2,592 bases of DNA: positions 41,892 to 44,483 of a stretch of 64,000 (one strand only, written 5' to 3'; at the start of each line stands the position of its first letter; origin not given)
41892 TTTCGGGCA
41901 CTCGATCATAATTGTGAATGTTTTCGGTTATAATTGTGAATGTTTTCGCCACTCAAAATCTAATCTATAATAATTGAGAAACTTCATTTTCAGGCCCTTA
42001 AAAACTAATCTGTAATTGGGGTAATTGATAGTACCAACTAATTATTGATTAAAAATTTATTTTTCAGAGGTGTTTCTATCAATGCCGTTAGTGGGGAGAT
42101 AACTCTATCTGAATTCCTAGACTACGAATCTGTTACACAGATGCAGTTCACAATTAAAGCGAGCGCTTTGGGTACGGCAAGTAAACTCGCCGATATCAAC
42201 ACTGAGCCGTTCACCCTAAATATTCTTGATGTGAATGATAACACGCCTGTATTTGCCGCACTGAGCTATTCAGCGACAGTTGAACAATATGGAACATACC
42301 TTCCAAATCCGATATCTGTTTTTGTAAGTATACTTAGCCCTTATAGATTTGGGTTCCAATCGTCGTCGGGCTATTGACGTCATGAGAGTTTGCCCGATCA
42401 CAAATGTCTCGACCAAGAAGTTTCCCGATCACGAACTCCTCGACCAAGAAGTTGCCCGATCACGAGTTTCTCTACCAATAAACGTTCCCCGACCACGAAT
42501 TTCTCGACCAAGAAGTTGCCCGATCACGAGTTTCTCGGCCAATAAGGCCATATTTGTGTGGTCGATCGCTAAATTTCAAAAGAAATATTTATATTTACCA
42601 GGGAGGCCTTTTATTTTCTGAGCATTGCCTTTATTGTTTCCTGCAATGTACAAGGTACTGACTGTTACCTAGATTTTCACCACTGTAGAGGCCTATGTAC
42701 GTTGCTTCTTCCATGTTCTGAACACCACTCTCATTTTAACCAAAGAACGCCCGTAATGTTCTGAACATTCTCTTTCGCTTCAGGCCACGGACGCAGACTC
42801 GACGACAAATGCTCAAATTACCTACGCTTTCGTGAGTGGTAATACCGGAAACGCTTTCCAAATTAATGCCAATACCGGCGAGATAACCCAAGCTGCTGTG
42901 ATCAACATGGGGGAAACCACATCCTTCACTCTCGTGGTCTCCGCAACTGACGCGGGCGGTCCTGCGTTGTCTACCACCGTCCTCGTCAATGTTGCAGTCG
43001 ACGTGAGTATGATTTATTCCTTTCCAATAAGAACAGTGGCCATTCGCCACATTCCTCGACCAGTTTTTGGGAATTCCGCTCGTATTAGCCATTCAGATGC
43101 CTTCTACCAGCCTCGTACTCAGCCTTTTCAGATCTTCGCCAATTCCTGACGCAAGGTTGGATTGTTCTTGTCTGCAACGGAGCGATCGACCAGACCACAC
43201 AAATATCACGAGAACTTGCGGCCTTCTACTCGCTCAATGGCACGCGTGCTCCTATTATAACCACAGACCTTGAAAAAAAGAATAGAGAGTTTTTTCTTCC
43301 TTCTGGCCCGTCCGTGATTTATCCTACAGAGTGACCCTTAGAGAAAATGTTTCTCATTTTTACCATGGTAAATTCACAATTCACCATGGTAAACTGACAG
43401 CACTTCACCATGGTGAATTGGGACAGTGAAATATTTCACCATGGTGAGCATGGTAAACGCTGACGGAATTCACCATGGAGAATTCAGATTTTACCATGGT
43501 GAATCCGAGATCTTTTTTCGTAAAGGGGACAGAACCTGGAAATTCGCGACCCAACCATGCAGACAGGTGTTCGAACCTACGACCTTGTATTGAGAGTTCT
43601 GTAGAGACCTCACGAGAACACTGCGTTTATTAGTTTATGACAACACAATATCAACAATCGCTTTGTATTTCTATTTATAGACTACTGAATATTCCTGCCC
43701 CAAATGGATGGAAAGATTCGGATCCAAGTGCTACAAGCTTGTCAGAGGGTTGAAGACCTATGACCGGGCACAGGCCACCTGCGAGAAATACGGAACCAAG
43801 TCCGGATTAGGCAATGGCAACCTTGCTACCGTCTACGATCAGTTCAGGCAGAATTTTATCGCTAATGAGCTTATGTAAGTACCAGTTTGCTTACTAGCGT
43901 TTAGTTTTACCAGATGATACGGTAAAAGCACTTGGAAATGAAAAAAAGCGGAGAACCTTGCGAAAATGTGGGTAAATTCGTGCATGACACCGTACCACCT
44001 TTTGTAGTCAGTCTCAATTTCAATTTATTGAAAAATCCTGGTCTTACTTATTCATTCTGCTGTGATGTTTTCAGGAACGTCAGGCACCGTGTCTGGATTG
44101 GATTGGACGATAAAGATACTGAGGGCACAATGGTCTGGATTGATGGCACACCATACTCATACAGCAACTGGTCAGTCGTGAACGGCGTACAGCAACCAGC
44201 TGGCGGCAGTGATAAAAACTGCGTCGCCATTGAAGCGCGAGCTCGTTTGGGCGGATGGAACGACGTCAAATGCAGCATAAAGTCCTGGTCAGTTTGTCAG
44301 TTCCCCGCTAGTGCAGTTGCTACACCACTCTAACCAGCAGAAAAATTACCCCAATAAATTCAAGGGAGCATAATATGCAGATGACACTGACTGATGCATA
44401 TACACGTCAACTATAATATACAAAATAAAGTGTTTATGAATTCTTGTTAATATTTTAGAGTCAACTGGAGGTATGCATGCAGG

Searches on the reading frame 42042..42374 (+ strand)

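Call 45: search_protein_families(library=pfam, proteins=[window:42042-42374:+], max_evalue=0.01)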
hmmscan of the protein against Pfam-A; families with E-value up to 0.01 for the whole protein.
window:42042-42374:+ (111 aa): 1 family
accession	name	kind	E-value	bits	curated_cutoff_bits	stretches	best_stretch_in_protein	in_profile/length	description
PF00028.23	Cadherin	-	0.0086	16.9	28.8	0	12-45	45-79/93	Cadherin domain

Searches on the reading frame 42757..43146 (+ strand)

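Call 45: search_protein_families(library=pfam, proteins=[window:42757-43146:+], max_evalue=0.01)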
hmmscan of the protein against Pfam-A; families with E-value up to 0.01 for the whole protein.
window:42757-43146:+ (130 aa): 1 family
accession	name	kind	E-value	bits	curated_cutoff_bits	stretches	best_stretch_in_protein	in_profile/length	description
PF00028.23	Cadherin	-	1.1e-17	64.7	28.8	1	6-81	16-92/93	Cadherin domain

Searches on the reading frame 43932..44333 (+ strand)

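Call 38: search_protein_families(library=pfam, proteins=[window:43932-44333:+], max_evalue=1)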
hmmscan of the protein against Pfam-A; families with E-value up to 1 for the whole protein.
window:43932-44333:+ (133 aa): 2 families
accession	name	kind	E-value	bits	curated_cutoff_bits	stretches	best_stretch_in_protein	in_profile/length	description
PF00059.27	Lectin_C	-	1.1e-12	49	22.6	1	51-124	39-107/107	Lectin C-type domain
PF24828.1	DUF7713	-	0.16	12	24.1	1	52-77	18-44/68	Domain of unknown function (DUF7713)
